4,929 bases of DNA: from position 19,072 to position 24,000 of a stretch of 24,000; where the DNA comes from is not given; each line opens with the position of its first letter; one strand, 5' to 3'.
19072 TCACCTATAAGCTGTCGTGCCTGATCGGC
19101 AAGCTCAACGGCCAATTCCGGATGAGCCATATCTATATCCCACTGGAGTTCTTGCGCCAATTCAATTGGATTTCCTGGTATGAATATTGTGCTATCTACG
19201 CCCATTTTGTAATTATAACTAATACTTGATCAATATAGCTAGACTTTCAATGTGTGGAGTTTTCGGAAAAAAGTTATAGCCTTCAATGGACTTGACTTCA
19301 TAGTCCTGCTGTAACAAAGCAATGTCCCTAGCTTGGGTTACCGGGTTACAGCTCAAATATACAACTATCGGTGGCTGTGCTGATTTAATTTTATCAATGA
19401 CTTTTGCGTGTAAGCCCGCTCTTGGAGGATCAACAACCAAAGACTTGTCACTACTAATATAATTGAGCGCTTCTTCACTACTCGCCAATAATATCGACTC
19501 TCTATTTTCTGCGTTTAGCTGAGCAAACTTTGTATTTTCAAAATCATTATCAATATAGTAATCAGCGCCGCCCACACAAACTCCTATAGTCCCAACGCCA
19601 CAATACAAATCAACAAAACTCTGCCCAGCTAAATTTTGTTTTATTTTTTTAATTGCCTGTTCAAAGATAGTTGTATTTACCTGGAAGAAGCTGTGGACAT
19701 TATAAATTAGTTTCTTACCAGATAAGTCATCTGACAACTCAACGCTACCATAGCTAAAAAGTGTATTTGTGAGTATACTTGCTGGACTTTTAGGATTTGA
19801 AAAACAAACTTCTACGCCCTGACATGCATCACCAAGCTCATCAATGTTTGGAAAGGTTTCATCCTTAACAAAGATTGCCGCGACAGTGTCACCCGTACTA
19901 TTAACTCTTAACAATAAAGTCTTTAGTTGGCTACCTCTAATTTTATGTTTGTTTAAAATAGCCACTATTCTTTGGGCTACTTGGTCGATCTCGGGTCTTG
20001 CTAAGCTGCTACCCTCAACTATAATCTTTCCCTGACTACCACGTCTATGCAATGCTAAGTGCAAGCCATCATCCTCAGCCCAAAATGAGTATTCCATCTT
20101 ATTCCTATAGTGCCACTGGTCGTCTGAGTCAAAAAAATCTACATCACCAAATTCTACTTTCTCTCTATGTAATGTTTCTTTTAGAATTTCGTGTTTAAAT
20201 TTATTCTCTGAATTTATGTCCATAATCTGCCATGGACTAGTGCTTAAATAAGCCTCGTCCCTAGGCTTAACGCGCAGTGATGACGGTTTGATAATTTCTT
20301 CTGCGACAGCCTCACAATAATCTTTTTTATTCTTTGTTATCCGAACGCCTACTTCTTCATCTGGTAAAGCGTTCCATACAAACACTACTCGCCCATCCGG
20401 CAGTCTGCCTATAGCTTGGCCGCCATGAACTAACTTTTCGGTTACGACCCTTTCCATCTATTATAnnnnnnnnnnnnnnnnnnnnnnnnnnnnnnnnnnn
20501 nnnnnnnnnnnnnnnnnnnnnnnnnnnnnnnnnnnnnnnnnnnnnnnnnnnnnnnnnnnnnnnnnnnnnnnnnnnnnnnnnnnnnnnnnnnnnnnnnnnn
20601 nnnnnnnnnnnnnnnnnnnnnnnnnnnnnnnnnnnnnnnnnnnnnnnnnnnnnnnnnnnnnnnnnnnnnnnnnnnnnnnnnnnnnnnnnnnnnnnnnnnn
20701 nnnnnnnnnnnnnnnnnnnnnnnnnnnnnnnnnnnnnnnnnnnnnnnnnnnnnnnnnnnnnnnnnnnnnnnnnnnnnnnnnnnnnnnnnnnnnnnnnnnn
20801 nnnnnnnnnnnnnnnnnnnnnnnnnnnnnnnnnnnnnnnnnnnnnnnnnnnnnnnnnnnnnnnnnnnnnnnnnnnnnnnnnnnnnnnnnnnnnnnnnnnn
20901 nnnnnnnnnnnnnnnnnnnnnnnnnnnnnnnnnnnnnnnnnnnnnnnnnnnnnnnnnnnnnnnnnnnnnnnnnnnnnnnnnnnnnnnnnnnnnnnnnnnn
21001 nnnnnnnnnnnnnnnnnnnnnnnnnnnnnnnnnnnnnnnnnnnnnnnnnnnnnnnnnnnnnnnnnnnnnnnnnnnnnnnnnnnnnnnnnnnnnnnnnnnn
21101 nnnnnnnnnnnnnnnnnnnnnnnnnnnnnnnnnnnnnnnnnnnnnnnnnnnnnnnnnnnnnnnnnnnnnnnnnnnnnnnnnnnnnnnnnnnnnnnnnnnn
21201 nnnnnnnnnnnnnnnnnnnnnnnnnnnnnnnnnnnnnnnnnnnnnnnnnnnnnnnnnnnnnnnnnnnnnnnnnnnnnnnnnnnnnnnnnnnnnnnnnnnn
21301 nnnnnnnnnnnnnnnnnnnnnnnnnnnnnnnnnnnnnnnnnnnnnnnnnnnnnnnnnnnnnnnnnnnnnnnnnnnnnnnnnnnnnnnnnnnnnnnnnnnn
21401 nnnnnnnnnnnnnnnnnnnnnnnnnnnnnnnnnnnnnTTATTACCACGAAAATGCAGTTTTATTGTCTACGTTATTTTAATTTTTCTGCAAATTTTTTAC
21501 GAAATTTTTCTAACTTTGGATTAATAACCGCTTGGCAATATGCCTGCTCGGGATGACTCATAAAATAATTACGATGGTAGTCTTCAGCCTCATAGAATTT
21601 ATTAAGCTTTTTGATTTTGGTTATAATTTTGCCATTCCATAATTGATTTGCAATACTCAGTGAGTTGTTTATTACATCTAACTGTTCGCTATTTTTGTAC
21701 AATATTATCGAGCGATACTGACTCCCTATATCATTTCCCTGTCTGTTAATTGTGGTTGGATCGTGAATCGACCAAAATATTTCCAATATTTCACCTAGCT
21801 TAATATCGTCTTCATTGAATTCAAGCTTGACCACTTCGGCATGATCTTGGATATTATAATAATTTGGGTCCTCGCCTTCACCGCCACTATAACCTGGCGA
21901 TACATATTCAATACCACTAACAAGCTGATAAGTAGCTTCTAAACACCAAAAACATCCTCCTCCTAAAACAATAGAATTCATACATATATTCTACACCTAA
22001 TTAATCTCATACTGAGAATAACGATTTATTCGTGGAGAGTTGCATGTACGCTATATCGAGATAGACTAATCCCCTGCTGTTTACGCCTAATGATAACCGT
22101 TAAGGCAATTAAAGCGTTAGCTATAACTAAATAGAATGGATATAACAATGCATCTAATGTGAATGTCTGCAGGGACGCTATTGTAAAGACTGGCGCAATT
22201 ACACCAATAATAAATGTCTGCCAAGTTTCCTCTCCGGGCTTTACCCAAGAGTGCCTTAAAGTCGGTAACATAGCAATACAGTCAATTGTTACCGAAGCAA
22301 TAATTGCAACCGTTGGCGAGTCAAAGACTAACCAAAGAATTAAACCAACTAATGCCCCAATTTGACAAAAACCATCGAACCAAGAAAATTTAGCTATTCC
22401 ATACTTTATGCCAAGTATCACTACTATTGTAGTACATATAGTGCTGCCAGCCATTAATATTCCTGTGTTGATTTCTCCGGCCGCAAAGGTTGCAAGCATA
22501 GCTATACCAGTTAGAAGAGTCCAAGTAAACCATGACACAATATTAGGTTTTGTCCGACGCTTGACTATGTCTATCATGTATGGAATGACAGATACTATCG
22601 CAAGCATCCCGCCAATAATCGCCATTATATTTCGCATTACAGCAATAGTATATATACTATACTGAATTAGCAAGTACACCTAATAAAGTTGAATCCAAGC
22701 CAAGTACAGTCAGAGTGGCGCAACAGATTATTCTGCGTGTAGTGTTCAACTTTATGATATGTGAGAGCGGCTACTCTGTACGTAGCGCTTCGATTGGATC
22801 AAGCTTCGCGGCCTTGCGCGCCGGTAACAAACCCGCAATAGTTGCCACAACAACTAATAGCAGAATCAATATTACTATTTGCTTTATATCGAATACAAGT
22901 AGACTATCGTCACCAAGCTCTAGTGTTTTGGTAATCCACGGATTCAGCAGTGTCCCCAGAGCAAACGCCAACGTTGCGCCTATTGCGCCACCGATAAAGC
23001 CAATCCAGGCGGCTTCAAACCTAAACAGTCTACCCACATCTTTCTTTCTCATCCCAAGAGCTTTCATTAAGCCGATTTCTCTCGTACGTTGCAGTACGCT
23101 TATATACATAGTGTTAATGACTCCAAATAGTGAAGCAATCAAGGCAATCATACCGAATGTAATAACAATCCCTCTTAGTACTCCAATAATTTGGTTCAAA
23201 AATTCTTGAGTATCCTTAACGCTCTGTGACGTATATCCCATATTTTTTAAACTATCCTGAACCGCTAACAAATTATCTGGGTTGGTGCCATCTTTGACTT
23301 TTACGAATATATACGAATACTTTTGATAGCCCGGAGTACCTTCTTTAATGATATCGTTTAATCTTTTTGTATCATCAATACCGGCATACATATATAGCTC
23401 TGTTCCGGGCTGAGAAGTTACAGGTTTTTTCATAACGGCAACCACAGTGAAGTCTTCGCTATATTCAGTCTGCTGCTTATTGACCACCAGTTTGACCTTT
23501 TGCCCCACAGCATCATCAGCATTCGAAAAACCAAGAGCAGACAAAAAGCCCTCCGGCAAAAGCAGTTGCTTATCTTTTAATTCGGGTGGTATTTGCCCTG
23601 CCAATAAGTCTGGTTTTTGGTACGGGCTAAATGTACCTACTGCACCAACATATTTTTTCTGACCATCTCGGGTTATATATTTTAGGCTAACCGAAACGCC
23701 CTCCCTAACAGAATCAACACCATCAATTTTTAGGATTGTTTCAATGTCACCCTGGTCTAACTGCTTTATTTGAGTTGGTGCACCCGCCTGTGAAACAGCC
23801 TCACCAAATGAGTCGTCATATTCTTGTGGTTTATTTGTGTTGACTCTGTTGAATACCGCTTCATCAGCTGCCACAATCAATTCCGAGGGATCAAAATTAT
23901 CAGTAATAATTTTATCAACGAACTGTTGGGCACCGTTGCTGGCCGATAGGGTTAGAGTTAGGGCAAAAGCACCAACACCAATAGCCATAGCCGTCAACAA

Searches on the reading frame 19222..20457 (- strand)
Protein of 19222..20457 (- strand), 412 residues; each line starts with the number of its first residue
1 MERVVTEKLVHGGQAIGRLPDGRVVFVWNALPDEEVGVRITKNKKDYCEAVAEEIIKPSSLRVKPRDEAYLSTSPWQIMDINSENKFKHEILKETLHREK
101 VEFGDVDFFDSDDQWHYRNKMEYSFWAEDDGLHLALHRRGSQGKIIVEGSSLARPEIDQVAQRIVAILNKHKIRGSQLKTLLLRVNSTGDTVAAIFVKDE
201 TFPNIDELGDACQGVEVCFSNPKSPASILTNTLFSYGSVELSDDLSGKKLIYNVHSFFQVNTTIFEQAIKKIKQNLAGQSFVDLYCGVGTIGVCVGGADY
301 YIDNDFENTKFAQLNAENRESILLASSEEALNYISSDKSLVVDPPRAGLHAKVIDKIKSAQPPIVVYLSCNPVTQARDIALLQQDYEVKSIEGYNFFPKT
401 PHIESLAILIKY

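Call 67: search_protein_families(library=pfam, proteins=[window:19222-20457:-], max_evalue=0.00001)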
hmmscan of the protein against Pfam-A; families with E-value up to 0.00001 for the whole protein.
window:19222-20457:- (412 aa): 2 families
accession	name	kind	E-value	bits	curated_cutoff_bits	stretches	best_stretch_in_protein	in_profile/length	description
PF05958.17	tRNA_U5-meth_tr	-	3.8e-24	85.8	23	2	338-410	285-355/357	tRNA (Uracil-5-)-methyltransferase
PF01938.26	TRAM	-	1.3e-07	31.8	21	1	7-50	13-58/61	TRAM domain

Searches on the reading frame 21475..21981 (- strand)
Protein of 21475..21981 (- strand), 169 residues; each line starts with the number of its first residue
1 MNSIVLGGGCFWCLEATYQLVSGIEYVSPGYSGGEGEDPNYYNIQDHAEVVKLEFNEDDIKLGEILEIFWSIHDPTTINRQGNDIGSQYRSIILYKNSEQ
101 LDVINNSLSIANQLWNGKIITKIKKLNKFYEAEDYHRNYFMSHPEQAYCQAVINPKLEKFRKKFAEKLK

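Call 67: search_protein_families(library=pfam, proteins=[window:21475-21981:-], max_evalue=0.00001)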
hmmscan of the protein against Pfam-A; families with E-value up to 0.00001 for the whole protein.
window:21475-21981:- (169 aa): 1 family
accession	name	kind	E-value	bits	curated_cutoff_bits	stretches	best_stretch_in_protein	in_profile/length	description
PF01625.27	PMSR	-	7e-51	172.9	23.7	1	4-150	2-153/153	Peptide methionine sulfoxide reductase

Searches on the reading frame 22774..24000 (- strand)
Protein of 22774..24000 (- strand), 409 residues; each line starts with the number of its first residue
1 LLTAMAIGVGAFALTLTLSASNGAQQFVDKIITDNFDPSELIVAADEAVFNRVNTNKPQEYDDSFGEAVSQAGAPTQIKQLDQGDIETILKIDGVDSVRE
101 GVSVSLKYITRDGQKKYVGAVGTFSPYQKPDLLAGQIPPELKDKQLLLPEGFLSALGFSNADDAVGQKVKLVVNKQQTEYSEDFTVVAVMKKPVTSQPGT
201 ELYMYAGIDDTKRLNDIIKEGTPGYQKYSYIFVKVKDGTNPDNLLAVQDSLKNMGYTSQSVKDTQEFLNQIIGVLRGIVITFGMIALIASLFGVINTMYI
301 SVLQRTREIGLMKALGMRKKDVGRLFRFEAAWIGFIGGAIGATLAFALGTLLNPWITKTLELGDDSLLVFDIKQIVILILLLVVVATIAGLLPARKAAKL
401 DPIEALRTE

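Call 67: search_protein_families(library=pfam, proteins=[window:22774-24000:-], max_evalue=0.00001)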
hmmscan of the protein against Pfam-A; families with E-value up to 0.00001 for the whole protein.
window:22774-24000:- (409 aa): 2 families
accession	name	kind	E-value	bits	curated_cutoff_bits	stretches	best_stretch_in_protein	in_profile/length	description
PF02687.27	FtsX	-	3.6e-21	75.9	25.5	1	281-402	2-120/120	FtsX-like permease C-terminal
PF12704.14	MacB_PCD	-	1.4e-12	48.8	27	1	1-244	2-200/207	MacB-like periplasmic core domain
